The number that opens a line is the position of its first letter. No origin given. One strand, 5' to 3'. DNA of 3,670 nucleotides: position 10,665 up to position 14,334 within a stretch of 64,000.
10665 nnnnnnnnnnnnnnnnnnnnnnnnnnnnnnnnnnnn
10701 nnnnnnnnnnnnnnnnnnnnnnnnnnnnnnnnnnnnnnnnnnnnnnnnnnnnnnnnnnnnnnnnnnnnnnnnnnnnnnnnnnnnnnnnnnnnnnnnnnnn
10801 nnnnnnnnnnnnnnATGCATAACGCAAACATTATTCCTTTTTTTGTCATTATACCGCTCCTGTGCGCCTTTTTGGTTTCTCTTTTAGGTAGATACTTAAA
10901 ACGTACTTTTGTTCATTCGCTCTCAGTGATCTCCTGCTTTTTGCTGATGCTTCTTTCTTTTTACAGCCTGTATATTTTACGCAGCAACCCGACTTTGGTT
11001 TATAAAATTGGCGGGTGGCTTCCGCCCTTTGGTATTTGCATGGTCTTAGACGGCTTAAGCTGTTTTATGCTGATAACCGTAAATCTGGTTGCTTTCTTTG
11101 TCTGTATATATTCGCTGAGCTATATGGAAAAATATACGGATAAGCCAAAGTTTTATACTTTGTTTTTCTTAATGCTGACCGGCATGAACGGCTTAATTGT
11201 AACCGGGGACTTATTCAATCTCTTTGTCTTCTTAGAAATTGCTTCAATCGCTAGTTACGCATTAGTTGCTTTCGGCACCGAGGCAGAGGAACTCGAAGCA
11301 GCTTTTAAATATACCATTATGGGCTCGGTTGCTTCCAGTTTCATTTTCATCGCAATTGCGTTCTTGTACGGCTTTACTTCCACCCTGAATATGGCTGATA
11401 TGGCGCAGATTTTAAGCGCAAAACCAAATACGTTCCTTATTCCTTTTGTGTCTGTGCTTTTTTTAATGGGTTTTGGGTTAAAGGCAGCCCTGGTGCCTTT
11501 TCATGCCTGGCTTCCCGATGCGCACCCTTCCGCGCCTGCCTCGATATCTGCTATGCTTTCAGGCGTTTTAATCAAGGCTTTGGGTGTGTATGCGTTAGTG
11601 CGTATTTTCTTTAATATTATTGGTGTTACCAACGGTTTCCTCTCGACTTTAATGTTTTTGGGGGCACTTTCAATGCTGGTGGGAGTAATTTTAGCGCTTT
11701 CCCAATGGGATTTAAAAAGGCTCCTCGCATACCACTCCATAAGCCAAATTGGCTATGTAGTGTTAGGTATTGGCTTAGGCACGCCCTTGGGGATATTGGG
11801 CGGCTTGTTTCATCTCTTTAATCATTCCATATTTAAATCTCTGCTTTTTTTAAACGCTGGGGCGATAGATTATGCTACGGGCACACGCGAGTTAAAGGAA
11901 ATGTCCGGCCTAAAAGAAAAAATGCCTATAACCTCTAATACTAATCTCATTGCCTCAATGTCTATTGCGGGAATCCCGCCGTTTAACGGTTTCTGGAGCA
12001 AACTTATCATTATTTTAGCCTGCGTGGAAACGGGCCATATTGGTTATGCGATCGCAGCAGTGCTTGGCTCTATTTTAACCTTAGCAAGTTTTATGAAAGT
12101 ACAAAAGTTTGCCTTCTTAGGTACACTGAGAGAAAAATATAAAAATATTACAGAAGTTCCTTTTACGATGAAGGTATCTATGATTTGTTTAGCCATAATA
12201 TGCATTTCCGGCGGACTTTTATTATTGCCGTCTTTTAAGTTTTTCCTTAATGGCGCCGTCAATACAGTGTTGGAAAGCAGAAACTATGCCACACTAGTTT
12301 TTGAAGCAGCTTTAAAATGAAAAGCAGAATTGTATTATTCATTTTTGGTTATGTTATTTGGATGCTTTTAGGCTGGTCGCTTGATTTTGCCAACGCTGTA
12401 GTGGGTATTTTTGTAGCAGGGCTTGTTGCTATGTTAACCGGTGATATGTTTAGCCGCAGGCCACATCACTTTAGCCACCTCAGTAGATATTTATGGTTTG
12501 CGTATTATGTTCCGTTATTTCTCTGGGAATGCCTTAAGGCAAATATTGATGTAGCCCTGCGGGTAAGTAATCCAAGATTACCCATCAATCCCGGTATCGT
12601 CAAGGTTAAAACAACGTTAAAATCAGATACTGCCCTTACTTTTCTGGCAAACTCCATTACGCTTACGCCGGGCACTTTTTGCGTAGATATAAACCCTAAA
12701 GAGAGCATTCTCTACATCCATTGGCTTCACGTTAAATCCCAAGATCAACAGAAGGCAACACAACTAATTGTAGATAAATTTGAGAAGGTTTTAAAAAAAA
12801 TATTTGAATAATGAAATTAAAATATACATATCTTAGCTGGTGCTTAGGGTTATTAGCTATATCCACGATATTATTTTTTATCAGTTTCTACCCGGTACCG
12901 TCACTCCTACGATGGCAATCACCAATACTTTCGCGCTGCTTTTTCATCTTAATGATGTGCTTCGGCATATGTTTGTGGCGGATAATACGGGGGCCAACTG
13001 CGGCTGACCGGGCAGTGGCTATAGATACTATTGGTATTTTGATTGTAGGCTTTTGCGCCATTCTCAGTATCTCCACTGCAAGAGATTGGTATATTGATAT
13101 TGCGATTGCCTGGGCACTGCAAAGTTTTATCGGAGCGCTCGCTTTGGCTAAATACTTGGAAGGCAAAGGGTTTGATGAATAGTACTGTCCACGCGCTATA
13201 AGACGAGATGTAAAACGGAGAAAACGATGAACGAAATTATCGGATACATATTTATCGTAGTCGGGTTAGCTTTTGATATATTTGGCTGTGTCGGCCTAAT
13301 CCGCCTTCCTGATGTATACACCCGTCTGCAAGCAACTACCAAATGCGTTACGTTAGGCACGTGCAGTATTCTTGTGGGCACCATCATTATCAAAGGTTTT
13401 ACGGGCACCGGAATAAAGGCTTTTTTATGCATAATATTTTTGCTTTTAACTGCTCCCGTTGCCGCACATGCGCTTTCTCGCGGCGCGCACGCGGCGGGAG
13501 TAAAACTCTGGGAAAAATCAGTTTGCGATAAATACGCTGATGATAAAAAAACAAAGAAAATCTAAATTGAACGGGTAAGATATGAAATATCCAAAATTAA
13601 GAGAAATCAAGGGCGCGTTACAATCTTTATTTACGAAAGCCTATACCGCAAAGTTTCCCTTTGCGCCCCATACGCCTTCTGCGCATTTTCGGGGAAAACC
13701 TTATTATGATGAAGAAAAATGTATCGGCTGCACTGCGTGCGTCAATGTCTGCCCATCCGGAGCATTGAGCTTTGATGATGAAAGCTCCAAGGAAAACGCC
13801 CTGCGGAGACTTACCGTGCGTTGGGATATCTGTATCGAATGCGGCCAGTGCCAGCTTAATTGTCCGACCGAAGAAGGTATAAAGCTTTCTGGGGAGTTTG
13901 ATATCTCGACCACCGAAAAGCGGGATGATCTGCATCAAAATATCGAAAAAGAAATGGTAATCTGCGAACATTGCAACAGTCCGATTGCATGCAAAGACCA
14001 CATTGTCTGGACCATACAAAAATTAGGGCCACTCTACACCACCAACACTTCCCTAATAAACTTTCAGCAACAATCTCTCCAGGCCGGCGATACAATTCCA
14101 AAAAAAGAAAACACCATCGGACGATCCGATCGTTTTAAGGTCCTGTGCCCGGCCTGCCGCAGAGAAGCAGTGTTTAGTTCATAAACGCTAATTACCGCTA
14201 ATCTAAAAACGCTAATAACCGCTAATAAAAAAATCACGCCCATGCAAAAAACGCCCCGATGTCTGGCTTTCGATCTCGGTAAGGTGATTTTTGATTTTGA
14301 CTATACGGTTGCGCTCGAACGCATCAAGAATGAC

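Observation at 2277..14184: Hybrid membrane-bound [NiFe] hydrogenase: HydB/HydG-like NAD(P)H module + group-4 core + 7-subunit Mrp antiporter module in one operon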

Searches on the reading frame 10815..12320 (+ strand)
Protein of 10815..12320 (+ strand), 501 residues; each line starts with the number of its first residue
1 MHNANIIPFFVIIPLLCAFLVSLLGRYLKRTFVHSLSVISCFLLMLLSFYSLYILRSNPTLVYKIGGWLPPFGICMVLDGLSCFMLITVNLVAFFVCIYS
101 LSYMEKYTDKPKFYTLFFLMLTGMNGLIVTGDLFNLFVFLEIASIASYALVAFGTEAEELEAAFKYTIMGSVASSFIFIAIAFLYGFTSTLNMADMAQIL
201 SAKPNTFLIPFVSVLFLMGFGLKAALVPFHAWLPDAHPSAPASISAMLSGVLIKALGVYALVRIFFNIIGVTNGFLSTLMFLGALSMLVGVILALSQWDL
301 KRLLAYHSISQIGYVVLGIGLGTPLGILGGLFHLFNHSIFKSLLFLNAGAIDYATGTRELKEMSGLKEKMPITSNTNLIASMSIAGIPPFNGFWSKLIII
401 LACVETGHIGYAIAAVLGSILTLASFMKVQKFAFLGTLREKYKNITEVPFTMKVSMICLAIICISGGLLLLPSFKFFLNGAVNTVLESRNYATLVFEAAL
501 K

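Call 5: search_protein_families(library=pfam, proteins=[window:10815-12320:+], max_evalue=0.01)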
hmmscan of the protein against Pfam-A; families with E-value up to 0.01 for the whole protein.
window:10815-12320:+ (501 aa): 3 families
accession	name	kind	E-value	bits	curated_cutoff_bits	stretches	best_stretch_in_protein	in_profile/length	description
PF00361.26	Proton_antipo_M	-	3.2e-68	230.5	21.5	1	131-422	2-294/294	NADH:quinone oxidoreductase/Mrp antiporter, TM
PF00662.26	Proton_antipo_N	-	9e-10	38.7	24.5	1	75-114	12-51/51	NADH-Ubiquinone oxidoreductase (complex I), chain 5 N-terminus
PF10125.14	NADHdeh_related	-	1.1e-07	31.9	27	1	124-231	81-183/218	NADH dehydrogenase I, subunit N related protein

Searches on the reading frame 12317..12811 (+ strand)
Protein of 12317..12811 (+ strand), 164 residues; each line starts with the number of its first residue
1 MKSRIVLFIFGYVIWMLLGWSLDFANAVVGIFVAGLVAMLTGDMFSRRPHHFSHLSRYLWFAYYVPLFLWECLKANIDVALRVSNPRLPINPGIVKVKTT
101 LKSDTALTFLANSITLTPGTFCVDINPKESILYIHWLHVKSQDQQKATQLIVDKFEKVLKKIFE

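Call 5: search_protein_families(library=pfam, proteins=[window:12317-12811:+], max_evalue=0.01)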
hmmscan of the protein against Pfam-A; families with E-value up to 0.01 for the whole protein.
window:12317-12811:+ (164 aa): 2 families
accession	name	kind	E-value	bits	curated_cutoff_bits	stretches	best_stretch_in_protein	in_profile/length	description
PF01899.21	MNHE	-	2.1e-44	151.3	27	1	10-162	3-145/145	Na+/H+ ion antiporter subunit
PF03773.19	ArsP_1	-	0.0054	16.4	32.3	1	8-49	98-139/294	Predicted permease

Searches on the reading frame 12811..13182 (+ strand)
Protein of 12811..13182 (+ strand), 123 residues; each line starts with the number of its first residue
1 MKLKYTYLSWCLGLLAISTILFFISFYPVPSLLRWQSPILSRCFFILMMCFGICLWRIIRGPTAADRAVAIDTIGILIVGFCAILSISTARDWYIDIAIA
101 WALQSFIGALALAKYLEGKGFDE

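Call 5: search_protein_families(library=pfam, proteins=[window:12811-13182:+], max_evalue=0.01)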
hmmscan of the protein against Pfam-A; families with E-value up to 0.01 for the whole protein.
window:12811-13182:+ (123 aa): 1 family
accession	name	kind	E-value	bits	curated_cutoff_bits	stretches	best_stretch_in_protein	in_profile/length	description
PF04066.18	MrpF_PhaF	-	1.4e-17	64.3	23.3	1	65-117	1-53/53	Multiple resistance and pH regulation protein F (MrpF / PhaF)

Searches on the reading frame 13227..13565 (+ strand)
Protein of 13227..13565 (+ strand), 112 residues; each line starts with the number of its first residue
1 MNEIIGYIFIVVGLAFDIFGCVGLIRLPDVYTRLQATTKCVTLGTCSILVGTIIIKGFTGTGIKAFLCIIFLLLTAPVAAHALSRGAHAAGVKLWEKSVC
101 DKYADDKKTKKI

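Call 5: search_protein_families(library=pfam, proteins=[window:13227-13565:+], max_evalue=0.01)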
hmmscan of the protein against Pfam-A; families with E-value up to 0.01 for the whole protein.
window:13227-13565:+ (112 aa): 2 families
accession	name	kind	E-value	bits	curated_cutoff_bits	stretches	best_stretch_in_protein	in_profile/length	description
PF03334.19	PhaG_MnhG_YufB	-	1.8e-24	86.2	23.4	1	9-88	1-80/80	Na+/H+ antiporter subunit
PF07907.16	YibE_F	-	0.0054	16.7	27.2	1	10-94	23-106/241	YibE/F-like protein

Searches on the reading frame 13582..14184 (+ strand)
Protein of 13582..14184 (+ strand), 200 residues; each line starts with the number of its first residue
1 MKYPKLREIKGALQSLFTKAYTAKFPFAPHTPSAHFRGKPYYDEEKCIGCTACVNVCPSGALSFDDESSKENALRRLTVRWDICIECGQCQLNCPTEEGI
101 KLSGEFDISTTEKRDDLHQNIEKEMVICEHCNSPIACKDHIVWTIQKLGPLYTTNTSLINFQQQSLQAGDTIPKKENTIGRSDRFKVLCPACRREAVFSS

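Call 5: search_protein_families(library=pfam, proteins=[window:13582-14184:+], max_evalue=0.01)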
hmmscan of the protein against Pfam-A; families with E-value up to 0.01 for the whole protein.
window:13582-14184:+ (200 aa): 15 families
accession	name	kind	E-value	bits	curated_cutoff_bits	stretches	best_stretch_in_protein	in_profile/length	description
PF12838.12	Fer4_7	-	2.1e-12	47.7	27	1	46-96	1-50/52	4Fe-4S dicluster domain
PF00037.32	Fer4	-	7.3e-12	45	21.1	2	40-62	1-23/24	4Fe-4S binding domain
PF13237.11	Fer4_10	-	6.7e-11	42.4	25.5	2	39-72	1-36/53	4Fe-4S dicluster domain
PF13187.11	Fer4_9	-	3e-10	40.4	27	2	46-97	1-50/52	4Fe-4S dicluster domain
PF12797.12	Fer4_2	-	9.3e-10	38.3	24.5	2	39-59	2-22/22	4Fe-4S binding domain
PF12837.12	Fer4_6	-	1.6e-09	37.7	25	1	39-62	1-24/24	4Fe-4S binding domain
PF14697.11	Fer4_21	-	8.1e-07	29.5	35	1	43-102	4-59/59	4Fe-4S dicluster domain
PF13484.11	Fer4_16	-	3.1e-06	28.3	30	1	46-65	1-20/66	4Fe-4S double cluster binding domain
PF13183.11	Fer4_8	-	1.1e-05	26.3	27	1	45-96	3-66/68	4Fe-4S dicluster domain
PF13459.11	Fer4_15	-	1.7e-05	25.8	22.4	0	41-59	2-20/66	4Fe-4S single cluster domain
PF13534.11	Fer4_17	-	2.1e-05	25.4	22.2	1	46-96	1-58/61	4Fe-4S dicluster domain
PF12800.12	Fer4_4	-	8.9e-05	23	24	1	45-60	2-17/17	4Fe-4S binding domain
PF17179.9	Fer4_22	-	0.0013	20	27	0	44-59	78-93/95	4Fe-4S dicluster domain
PF12798.12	Fer4_3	-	0.0029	18.7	27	1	47-61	1-15/15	4Fe-4S binding domain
PF13370.11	Fer4_13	-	0.0043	18.1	24.5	1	43-59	2-18/58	4Fe-4S single cluster domain of Ferredoxin I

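Call 7: search_protein_families(library=ncbifam, proteins=[window:13582-14184:+], max_evalue=0.001)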
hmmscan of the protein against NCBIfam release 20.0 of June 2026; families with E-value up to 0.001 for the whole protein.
window:13582-14184:+ (200 aa): 71 families (the best 25 are shown)
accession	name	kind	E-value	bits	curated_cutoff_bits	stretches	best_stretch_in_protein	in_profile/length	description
NF009053.0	PRK12387.1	subfamily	3.6e-30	105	204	1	18-175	11-145/180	formate hydrogenlyase complex iron-sulfur subunit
NF006076.0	PRK08222.1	equivalog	2.7e-26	92.5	270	1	21-149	14-138/181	hydrogenase 4 subunit H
NF006221.0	PRK08348.1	subfamily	1.5e-18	66.8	124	1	8-123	6-115/136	NADH-plastoquinone oxidoreductase subunit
TIGR01971.1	NuoI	subfamily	2.5e-18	65.8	113.05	1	13-116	6-114/121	NADH-quinone oxidoreductase, chain I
NF004537.0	PRK05888.1-3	equivalog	3.9e-18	65.7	163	1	12-122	30-149/204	NADH-quinone oxidoreductase subunit NuoI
TIGR00403.1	ndhI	equivalog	6.5e-15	55.2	302.35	1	19-121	36-140/183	NAD(P)H-quinone oxidoreductase subunit I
NF004540.0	PRK05888.2-1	equivalog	1.1e-14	54.2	215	1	8-122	7-124/139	NADH-quinone oxidoreductase subunit NuoI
NF004539.0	PRK05888.1-5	equivalog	2.5e-14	53.2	225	1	11-127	22-143/162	NADH-quinone oxidoreductase subunit NuoI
NF004538.0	PRK05888.1-4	equivalog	6.6e-14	51.8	135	1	12-137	23-153/162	NADH-quinone oxidoreductase subunit NuoI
NF004536.0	PRK05888.1-1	equivalog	3.4e-12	46.1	212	1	7-124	15-135/180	NADH-quinone oxidoreductase subunit NuoI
NF042909.1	FMH_DH_FwdF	exception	3.9e-12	45.9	375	1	35-98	247-310/336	tungsten-dependent formylmethanofuran dehydrogenase subunit FwdF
NF040612.1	F420_dehyd_FpoI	exception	2.1e-11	43.8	180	1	6-97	3-97/135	F420H2 dehydrogenase subunit FpoI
NF040864.1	HgcB_ferredoxin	equivalog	1.5e-10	40.7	99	1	42-97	11-59/93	mercury methylation ferredoxin HgcB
NF004545.0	PRK05888.3-1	equivalog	1.8e-09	37.5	229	1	13-112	34-135/154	NADH-quinone oxidoreductase subunit NuoI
NF043039.1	HgcAB_like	equivalog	4e-09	36.5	285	1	37-97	292-347/350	HgcAB-like fusion protein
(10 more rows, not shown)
